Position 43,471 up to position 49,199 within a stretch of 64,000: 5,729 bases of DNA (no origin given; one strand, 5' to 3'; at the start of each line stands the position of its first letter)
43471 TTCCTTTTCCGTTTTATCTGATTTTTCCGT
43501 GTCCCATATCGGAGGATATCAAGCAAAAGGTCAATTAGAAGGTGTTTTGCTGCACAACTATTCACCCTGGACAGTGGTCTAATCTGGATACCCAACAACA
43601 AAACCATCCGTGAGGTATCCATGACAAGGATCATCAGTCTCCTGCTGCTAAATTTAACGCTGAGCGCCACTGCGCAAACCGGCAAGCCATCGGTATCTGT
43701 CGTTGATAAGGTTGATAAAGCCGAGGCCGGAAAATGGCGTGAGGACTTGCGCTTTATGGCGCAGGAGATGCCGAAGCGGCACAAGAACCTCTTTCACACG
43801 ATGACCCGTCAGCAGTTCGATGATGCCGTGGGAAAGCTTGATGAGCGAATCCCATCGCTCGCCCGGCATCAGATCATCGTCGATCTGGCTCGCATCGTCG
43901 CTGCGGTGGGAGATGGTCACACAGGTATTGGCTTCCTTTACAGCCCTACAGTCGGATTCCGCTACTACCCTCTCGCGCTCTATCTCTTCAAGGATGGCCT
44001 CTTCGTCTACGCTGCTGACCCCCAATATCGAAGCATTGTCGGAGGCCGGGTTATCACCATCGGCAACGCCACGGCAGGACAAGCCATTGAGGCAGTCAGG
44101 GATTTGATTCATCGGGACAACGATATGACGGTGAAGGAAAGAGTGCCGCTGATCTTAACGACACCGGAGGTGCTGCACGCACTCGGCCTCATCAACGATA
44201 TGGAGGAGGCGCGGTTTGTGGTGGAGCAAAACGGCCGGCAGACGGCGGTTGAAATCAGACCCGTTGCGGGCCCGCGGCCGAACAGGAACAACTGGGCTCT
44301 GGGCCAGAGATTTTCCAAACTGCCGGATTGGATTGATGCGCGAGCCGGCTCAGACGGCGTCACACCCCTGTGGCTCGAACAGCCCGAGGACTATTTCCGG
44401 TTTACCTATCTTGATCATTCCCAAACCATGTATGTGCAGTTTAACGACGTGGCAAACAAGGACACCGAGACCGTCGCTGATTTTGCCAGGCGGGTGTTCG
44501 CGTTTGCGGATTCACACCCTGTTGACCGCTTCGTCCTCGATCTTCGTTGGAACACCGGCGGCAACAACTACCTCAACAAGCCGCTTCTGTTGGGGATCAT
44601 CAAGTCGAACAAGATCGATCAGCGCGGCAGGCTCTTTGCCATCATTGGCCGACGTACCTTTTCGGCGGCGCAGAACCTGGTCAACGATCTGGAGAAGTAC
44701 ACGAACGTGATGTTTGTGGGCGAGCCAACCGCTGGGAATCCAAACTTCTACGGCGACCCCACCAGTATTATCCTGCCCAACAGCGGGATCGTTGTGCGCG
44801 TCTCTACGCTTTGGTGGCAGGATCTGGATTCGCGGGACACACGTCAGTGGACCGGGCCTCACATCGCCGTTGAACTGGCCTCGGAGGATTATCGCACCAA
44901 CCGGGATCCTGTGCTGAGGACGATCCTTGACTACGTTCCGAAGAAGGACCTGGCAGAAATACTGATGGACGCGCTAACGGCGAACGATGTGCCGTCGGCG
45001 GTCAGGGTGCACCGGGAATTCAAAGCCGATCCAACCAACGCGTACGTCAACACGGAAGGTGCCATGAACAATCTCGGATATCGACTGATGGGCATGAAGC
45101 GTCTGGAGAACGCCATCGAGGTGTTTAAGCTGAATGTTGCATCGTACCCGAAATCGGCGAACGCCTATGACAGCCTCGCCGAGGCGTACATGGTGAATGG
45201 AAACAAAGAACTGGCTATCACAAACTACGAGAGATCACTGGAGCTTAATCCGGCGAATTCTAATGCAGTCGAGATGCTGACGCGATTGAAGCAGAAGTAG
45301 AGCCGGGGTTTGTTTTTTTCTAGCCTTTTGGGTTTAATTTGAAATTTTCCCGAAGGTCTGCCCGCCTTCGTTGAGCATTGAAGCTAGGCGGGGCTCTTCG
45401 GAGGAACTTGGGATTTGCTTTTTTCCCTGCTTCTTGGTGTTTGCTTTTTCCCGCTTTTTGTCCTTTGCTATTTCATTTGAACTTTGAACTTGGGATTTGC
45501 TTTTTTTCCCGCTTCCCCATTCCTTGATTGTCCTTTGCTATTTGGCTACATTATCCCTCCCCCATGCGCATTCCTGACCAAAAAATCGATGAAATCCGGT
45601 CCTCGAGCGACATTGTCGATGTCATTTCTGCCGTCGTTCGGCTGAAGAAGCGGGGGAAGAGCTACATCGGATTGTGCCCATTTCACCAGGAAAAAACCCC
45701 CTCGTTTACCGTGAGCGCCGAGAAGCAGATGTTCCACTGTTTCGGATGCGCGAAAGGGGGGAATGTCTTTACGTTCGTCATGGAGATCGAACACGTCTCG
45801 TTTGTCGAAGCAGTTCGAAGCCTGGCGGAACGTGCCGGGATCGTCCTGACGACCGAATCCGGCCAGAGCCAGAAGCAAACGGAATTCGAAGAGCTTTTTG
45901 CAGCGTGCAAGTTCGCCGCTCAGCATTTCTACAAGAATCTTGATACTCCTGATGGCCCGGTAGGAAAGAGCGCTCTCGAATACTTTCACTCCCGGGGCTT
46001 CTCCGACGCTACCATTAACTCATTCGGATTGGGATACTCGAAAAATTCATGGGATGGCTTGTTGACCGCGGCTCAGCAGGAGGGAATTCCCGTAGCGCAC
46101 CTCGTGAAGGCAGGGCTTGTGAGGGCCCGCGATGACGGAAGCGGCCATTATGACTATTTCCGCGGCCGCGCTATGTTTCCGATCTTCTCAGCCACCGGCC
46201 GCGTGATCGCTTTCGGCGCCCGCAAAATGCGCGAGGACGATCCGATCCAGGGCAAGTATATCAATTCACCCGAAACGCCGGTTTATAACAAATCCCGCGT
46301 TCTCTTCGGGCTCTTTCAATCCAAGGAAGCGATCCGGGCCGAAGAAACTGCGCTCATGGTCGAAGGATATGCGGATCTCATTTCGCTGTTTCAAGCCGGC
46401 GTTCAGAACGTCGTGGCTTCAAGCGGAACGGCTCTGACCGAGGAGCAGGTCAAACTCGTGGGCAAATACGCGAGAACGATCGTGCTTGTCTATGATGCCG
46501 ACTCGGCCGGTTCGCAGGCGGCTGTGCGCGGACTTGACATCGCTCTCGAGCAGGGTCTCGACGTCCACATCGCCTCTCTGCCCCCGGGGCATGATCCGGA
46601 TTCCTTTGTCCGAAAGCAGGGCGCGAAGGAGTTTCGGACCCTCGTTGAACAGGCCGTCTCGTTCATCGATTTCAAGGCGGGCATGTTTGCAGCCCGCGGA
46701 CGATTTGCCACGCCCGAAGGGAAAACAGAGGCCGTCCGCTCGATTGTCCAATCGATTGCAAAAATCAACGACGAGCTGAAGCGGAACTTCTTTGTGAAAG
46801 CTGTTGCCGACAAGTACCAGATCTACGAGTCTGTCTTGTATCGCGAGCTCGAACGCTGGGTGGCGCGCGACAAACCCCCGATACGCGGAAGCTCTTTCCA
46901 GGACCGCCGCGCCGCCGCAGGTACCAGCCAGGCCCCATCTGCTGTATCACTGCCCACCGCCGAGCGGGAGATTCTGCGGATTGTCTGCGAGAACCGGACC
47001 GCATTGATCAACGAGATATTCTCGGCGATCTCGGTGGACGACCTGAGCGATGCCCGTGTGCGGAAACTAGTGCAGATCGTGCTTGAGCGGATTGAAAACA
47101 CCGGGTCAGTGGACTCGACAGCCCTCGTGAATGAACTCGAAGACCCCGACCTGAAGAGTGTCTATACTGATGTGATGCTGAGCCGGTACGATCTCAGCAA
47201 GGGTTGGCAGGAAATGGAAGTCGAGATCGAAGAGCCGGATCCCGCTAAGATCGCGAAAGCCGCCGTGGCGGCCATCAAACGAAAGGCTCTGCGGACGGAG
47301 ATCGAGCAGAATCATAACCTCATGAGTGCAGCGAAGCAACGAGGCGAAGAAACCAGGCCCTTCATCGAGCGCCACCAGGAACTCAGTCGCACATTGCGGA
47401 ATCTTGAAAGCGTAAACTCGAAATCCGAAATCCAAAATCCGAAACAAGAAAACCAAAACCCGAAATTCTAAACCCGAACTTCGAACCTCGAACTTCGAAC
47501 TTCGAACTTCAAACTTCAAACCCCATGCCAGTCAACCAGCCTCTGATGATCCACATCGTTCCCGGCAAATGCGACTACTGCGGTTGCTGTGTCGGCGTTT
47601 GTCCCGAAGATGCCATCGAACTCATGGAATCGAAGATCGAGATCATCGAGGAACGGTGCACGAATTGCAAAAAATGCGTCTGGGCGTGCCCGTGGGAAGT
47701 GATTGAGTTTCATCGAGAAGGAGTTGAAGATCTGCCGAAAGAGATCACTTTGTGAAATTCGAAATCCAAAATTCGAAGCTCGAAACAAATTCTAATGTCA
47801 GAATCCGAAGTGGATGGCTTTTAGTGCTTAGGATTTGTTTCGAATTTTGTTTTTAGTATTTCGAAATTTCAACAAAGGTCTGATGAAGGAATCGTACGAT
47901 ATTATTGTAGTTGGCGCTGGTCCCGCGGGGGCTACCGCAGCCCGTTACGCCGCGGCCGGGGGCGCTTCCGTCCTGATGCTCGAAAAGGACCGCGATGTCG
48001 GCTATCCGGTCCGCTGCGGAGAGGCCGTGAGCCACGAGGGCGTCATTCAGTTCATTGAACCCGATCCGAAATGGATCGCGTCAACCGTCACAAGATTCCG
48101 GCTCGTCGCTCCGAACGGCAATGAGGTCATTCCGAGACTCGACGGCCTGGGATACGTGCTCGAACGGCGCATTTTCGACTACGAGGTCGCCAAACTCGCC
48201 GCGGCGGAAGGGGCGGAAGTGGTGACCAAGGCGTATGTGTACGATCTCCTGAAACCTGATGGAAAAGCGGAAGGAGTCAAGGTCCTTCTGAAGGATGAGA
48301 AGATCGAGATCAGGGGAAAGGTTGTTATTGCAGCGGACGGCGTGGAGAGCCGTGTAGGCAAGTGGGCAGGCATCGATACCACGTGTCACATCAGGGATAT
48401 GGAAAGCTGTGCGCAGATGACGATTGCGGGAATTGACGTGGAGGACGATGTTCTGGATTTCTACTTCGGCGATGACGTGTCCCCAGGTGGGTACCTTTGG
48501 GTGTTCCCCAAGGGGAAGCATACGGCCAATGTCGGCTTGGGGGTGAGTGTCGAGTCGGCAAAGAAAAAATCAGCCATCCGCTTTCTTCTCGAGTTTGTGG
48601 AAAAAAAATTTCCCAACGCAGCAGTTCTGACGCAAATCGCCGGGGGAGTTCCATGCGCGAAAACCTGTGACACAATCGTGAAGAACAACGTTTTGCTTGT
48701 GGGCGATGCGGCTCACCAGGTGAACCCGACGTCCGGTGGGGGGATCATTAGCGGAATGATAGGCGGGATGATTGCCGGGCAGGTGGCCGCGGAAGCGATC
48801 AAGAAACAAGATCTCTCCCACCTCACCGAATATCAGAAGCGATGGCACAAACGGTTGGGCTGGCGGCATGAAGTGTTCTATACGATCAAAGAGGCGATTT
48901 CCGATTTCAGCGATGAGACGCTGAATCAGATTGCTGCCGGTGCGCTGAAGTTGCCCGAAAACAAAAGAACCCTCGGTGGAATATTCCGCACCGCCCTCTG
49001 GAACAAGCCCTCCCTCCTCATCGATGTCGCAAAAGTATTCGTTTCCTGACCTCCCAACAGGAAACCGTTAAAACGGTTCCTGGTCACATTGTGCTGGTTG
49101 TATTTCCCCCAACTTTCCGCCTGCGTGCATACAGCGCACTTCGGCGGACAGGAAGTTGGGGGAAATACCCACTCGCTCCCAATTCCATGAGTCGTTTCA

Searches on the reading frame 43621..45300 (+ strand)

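Call 12: search_protein_families(library=pfam, proteins=[window:43621-45300:+], max_evalue=0.01)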
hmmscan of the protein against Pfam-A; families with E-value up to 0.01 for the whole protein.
window:43621-45300:+ (559 aa): 8 families
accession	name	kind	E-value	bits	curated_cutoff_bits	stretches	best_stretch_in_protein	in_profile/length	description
PF07719.23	TPR_2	-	2.6e-08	33.8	27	1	513-546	1-34/34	Tetratricopeptide repeat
PF03572.23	Peptidase_S41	-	2.1e-07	31.1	24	1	332-408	83-155/165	Peptidase family S41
PF13181.12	TPR_8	-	4.8e-07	29.9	25.7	1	513-546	1-34/34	Tetratricopeptide repeat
PF00515.34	TPR_1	-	5.5e-06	26.4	27.8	1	518-546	6-34/34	Tetratricopeptide repeat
PF13428.12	TPR_14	-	0.0001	23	23.5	1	514-555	2-43/44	Tetratricopeptide repeat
PF13431.12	TPR_17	-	0.0012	19.4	24.4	0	507-533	7-33/34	Tetratricopeptide repeat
PF13414.12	TPR_11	-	0.0012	18.9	26.8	0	523-548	4-29/42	TPR repeat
PF13424.12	TPR_12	-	0.0065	17.1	30.1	0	493-542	17-74/77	Tetratricopeptide repeat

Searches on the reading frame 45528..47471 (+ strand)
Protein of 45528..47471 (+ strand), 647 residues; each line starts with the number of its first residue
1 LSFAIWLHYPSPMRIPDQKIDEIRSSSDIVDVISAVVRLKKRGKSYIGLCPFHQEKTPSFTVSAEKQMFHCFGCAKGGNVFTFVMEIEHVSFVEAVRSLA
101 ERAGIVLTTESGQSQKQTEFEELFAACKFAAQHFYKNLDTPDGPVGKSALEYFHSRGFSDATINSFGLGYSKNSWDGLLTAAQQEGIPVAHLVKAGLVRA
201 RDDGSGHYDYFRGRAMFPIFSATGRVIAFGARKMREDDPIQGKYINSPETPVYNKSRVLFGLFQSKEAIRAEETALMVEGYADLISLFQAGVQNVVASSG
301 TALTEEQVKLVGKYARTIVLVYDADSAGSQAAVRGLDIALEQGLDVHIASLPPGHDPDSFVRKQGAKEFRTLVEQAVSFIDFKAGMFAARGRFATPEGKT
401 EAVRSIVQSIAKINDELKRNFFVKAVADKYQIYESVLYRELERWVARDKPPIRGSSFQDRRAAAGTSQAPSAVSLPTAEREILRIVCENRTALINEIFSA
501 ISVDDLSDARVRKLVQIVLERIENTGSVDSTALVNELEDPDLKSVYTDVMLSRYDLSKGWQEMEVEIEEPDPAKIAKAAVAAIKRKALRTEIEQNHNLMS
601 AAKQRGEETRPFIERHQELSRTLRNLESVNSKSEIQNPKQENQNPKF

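Call 12: search_protein_families(library=pfam, proteins=[window:45528-47471:+], max_evalue=0.01)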
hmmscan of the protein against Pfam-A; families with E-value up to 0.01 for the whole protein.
window:45528-47471:+ (647 aa): 7 families
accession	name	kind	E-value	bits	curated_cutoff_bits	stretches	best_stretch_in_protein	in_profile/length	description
PF01807.25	Zn_ribbon_DnaG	-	1.7e-39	134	24.9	1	16-110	2-96/98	CHC2 zinc finger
PF08275.17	DNAG_N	-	1.4e-35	122.7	26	1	146-265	11-127/128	DNA primase catalytic core, N-terminal domain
PF13155.12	Toprim_2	-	9.4e-22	77.6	22.1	1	277-360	2-87/88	Toprim-like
PF13662.12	Toprim_4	-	7.2e-14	52.2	25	1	274-347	2-82/85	Toprim domain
PF01751.28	Toprim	-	9.3e-10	39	23.1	1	277-348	4-93/96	Toprim domain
PF10410.14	DnaB_bind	-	1.3e-08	35.3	20.6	1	381-432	2-53/56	DnaB-helicase binding domain of primase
PF13362.12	Toprim_3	-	1.6e-06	28.9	27.2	1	276-366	3-94/95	Toprim domain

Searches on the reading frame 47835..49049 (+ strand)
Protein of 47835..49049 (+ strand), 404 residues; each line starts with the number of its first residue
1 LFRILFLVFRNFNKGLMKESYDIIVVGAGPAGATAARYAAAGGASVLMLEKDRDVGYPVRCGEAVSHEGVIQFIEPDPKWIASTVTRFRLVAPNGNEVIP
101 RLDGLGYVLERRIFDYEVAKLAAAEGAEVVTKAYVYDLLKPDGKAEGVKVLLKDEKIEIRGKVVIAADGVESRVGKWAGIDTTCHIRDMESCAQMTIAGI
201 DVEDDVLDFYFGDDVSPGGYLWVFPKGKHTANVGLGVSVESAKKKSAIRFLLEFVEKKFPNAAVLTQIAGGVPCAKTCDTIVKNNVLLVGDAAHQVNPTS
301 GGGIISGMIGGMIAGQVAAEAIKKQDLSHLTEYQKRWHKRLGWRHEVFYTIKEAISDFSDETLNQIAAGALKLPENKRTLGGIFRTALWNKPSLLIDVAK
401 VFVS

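Call 68: search_protein_families(library=pfam, proteins=[window:47835-49049:+], max_evalue=0.1)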
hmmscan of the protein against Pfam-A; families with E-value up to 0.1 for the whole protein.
window:47835-49049:+ (404 aa): 14 families
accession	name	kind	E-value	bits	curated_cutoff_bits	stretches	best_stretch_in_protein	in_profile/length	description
PF22578.2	GGR_cat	-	3.8e-27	94.4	27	1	188-272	1-88/88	Geranylgeranyl reductase catalytic domain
PF01494.25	FAD_binding_3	-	3.5e-17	63.1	22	2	122-337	110-338/349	FAD binding domain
PF12831.13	FAD_oxidored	-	6.1e-11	42.7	27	1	22-185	1-160/416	FAD dependent oxidoreductase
PF01266.30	DAO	-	4.3e-10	40.1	27.9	2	22-56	1-35/353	FAD dependent oxidoreductase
PF13450.12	NAD_binding_8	-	1.9e-07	31.7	21.9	1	25-58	1-34/68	NAD(P)-binding Rossmann-like domain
PF07992.20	Pyr_redox_2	-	2.4e-07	30.9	26.1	1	21-194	1-135/291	Pyridine nucleotide-disulphide oxidoreductase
PF00890.30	FAD_binding_2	-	2.6e-06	27.3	20.4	1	22-55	1-34/414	FAD binding domain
PF04820.20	Trp_halogenase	-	1.8e-05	24.2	21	1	106-304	152-340/458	Tryptophan halogenase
PF03486.20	HI0933_like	-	6.4e-05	22.9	50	1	22-57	2-37/244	HI0933-like protein Rossmann domain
PF05834.18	Lycopene_cycl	-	7.3e-05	22.4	23.4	1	22-179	1-146/380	Lycopene cyclase protein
PF01946.23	Thi4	-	0.00012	21.8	26.2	1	20-56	17-54/235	Thi4 family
PF01134.28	GIDA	-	0.00046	19.8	22.1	1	22-64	1-43/391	Glucose inhibited division protein A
PF01262.27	AlaDh_PNT_C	-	0.0085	16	23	1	22-55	30-63/214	Alanine dehydrogenase/PNT, C-terminal domain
PF13738.12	Pyr_redox_3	-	0.047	13.4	30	1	24-53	1-31/305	Pyridine nucleotide-disulphide oxidoreductase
